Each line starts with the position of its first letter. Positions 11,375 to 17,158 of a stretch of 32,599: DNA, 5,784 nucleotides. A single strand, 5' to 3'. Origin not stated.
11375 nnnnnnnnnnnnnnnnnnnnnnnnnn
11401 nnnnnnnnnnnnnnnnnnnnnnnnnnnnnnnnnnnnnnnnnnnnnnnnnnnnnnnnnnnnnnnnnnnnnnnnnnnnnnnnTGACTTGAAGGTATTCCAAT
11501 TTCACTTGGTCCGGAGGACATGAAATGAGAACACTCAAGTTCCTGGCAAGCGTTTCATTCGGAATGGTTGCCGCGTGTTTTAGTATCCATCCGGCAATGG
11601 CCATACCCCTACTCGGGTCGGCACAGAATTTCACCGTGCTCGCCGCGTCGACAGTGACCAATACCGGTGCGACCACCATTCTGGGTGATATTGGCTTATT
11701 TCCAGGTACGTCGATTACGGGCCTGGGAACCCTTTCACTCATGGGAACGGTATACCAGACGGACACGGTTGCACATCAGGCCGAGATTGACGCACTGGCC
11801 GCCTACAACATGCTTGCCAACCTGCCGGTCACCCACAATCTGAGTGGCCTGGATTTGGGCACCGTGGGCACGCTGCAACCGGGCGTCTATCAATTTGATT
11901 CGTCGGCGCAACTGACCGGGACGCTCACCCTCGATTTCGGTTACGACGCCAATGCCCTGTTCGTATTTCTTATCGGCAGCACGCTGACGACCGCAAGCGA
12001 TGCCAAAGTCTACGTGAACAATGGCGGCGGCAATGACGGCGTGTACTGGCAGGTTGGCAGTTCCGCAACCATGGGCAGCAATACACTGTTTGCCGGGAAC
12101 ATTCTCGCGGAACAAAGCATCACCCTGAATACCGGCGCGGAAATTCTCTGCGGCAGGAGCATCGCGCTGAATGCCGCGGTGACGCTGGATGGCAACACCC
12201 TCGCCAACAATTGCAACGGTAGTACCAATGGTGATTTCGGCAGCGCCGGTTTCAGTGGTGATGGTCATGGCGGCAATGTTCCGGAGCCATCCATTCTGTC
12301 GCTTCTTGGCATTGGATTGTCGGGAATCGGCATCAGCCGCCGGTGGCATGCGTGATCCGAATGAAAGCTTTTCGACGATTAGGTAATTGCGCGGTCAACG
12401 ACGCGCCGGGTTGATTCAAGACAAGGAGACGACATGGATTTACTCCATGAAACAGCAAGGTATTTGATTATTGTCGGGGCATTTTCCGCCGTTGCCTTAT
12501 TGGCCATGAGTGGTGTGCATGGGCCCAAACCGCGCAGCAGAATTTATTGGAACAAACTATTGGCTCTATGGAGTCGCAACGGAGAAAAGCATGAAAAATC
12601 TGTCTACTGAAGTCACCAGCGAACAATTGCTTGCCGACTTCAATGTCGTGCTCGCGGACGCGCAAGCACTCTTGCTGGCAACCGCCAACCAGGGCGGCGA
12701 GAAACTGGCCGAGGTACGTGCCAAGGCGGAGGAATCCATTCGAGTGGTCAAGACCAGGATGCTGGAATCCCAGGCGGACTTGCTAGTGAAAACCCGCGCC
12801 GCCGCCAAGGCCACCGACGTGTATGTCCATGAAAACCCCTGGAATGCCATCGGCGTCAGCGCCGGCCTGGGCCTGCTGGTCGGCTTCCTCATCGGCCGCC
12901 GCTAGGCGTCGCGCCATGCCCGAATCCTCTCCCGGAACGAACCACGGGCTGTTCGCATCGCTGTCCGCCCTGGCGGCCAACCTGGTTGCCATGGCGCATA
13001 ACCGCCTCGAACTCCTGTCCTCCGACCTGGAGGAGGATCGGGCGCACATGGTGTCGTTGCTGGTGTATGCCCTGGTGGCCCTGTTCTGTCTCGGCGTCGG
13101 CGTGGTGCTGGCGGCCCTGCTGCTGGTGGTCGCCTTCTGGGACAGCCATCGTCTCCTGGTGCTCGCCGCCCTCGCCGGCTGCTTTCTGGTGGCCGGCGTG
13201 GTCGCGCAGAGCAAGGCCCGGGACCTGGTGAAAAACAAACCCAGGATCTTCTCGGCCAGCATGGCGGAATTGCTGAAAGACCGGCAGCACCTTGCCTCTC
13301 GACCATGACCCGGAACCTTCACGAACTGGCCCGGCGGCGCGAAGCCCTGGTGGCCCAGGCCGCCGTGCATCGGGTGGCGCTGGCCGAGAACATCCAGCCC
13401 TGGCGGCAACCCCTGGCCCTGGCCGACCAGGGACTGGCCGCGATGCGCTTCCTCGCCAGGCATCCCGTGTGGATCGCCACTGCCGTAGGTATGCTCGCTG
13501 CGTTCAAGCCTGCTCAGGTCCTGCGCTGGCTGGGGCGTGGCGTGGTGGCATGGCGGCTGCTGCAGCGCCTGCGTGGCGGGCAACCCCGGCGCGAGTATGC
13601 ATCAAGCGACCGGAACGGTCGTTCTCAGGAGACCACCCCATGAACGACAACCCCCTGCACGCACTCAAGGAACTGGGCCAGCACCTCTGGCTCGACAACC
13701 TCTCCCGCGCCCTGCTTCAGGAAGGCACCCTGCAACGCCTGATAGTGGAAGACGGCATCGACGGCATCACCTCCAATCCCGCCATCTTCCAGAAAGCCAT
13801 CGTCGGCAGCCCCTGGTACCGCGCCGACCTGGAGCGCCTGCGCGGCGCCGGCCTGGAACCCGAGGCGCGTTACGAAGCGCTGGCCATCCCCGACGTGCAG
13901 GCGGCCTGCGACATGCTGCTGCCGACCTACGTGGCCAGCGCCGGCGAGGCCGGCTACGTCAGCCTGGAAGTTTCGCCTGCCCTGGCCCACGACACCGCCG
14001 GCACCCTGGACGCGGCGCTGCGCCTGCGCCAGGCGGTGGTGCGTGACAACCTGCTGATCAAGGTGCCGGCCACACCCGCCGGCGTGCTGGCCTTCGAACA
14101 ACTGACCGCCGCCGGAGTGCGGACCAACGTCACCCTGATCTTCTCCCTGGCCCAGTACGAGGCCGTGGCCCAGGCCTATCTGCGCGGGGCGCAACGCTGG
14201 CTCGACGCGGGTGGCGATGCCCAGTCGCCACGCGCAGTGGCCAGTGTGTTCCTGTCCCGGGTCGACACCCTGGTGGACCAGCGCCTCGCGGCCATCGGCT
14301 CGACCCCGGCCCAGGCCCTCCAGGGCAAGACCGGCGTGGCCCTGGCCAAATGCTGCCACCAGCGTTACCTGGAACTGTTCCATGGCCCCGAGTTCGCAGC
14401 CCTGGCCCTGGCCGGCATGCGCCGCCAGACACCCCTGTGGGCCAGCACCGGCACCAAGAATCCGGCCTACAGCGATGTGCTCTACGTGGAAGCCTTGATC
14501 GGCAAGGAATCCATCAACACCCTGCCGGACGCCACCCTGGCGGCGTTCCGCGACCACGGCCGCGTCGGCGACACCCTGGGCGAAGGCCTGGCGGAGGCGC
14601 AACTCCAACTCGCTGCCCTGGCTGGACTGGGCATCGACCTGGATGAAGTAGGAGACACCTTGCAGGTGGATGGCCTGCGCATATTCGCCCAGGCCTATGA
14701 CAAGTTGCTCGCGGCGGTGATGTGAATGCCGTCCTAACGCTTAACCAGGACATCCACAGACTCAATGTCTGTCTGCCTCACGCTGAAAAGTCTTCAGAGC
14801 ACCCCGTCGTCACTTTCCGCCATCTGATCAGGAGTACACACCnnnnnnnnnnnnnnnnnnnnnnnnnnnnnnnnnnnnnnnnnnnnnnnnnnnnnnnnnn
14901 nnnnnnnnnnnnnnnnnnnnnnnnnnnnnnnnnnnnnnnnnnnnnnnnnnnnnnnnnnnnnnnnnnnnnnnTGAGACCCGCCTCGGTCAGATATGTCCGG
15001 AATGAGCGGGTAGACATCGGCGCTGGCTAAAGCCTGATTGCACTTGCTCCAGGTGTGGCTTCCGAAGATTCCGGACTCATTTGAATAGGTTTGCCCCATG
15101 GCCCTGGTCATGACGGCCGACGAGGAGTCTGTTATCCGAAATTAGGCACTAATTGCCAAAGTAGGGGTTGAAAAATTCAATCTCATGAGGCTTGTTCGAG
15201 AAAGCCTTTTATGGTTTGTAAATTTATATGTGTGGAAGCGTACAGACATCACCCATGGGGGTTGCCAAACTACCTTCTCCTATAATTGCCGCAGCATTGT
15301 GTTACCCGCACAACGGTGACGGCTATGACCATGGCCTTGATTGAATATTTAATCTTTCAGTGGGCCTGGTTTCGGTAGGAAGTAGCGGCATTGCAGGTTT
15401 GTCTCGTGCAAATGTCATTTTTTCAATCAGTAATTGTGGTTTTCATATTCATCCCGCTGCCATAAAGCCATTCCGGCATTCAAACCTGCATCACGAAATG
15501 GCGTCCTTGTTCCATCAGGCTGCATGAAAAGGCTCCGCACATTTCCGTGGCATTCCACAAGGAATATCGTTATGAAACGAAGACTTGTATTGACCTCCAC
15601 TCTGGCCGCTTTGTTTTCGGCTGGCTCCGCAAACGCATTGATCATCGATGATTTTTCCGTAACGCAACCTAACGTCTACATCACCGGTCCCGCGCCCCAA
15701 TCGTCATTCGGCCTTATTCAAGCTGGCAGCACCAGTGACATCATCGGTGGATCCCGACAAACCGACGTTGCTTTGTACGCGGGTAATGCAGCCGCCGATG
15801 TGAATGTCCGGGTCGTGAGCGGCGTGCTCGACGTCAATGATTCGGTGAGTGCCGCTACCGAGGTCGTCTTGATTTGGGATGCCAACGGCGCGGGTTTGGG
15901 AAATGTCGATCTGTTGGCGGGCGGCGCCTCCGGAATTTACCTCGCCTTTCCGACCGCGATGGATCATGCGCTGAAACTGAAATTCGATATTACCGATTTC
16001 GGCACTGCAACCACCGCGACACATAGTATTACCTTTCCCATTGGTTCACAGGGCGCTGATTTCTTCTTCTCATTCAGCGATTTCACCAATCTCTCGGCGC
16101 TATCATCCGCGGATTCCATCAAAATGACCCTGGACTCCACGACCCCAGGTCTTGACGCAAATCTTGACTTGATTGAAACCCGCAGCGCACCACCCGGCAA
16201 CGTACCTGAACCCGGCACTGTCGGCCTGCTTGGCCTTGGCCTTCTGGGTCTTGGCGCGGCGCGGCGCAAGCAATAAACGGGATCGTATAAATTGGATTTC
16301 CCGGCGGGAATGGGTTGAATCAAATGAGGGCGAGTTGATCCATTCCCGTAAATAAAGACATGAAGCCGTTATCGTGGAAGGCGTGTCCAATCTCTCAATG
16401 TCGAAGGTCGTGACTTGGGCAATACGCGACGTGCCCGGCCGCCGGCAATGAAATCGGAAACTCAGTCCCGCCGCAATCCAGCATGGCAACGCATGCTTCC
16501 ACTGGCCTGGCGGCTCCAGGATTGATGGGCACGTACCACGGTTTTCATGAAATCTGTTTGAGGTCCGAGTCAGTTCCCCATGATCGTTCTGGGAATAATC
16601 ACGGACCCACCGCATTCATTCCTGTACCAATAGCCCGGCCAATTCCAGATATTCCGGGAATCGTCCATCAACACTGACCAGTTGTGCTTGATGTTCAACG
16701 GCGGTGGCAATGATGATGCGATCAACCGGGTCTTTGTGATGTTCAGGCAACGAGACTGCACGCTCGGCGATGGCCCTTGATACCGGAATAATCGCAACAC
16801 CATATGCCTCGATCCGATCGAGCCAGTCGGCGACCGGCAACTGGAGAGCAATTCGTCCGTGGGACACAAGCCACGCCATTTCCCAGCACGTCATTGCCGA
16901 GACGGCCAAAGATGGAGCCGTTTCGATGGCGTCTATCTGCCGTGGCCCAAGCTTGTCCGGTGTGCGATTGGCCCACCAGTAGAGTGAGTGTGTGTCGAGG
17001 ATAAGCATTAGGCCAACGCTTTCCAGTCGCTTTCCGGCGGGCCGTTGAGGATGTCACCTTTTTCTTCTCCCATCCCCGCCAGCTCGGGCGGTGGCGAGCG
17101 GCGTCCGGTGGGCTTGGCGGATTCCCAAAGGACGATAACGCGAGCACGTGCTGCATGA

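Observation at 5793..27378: A recurrent, gene-oriented 16-bp box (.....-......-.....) marks at least six promoter regions in a window encoding three Crp/Fnr paralogues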

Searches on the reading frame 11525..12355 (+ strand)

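Call 6: search_protein_families(library=pfam, proteins=[window:11525-12355:+], max_evalue=0.01)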
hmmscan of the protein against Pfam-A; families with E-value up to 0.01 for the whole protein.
window:11525-12355:+ (276 aa): 2 families
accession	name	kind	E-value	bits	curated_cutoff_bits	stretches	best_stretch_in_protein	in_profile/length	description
PF11999.13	Ice_binding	-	1.2e-50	172.5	28.7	1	38-226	1-207/208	Ice-binding-like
PF07589.16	PEP-CTERM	-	6.6e-05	23.3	20.7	1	252-273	2-24/24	PEP-CTERM motif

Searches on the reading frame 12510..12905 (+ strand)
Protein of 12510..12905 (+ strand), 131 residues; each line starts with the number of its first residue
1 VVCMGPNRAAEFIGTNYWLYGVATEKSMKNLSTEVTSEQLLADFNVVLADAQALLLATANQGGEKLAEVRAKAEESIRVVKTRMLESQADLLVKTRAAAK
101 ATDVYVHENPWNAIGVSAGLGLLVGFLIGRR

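Call 6: search_protein_families(library=pfam, proteins=[window:12510-12905:+], max_evalue=0.01)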
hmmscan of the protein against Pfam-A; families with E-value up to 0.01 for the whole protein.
window:12510-12905:+ (131 aa): 2 families
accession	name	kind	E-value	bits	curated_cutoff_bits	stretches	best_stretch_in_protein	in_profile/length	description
PF19029.5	DUF883_C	-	1.8e-15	56.7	27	1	102-131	1-30/30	DUF883 C-terminal glycine zipper region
PF05957.18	DUF883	-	5.4e-09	36.3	25.4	1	38-81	1-44/53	DUF883 N-terminal domain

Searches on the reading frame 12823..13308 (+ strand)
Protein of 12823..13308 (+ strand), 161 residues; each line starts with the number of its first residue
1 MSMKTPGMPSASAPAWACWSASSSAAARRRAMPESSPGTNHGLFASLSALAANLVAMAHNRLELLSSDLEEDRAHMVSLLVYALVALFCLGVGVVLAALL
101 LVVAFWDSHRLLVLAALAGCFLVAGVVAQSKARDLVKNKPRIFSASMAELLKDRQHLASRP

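Call 6: search_protein_families(library=pfam, proteins=[window:12823-13308:+], max_evalue=0.01)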
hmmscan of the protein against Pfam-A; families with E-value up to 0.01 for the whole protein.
window:12823-13308:+ (161 aa): 3 families
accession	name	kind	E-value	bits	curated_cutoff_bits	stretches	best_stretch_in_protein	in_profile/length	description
PF07332.16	Phage_holin_3_6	-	1.9e-13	50.9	28.4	1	46-157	3-115/116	Putative Actinobacterial Holin-X, holin superfamily III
PF18142.6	SLATT_fungal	-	0.0021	18.6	26.5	1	70-135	4-70/121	SMODS and SLOG-associating 2TM effector domain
PF03595.22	SLAC1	-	0.0021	17.7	27.9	1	67-130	159-219/331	Voltage-dependent anion channel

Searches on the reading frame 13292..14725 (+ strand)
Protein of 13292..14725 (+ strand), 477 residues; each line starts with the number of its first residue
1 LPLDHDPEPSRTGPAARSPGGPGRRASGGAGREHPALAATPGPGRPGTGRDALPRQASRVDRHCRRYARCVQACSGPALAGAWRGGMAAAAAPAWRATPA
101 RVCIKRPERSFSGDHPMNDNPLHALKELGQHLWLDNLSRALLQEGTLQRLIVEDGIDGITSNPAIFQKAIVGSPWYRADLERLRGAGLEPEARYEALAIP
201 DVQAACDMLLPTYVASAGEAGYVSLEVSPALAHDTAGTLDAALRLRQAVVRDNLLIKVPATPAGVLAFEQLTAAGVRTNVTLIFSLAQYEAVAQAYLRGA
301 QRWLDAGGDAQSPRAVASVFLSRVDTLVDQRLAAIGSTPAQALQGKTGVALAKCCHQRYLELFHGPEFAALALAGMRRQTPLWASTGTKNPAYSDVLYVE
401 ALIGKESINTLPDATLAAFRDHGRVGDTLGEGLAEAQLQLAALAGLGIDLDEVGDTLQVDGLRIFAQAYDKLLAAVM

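Call 7: search_protein_families(library=pfam, proteins=[window:13292-14725:+], max_evalue=0.01)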
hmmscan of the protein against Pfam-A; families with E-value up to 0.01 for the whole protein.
window:13292-14725:+ (477 aa): 1 family
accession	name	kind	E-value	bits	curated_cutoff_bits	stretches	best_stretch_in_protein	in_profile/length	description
PF00923.25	TAL_FSA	-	3.7e-79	266.5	27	1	132-475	1-284/285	Transaldolase/Fructose-6-phosphate aldolase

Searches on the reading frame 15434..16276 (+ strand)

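Call 7: search_protein_families(library=pfam, proteins=[window:15434-16276:+], max_evalue=0.01)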
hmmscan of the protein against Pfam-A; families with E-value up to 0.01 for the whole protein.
window:15434-16276:+ (280 aa): 2 families
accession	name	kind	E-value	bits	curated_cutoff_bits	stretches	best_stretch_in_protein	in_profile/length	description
PF07589.16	PEP-CTERM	-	1.4e-07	31.8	20.7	1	257-278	2-24/24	PEP-CTERM motif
PF18205.6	VPDSG-CTERM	-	0.0017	18.6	25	1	262-279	8-25/26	VPDSG-CTERM motif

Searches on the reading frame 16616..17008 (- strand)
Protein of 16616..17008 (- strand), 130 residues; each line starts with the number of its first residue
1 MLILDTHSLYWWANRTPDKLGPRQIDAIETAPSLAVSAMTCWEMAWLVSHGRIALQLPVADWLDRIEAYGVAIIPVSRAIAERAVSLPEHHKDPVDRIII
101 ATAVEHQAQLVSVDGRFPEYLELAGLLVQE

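Call 47: search_protein_families(library=pfam, proteins=[window:16616-17008:-], max_evalue=0.001)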
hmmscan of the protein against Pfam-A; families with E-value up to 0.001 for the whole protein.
window:16616-17008:- (130 aa): 1 family
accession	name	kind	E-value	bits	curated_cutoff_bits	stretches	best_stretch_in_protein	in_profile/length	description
PF01850.27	PIN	-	4.4e-16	60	23.6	1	3-119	2-116/120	PIN domain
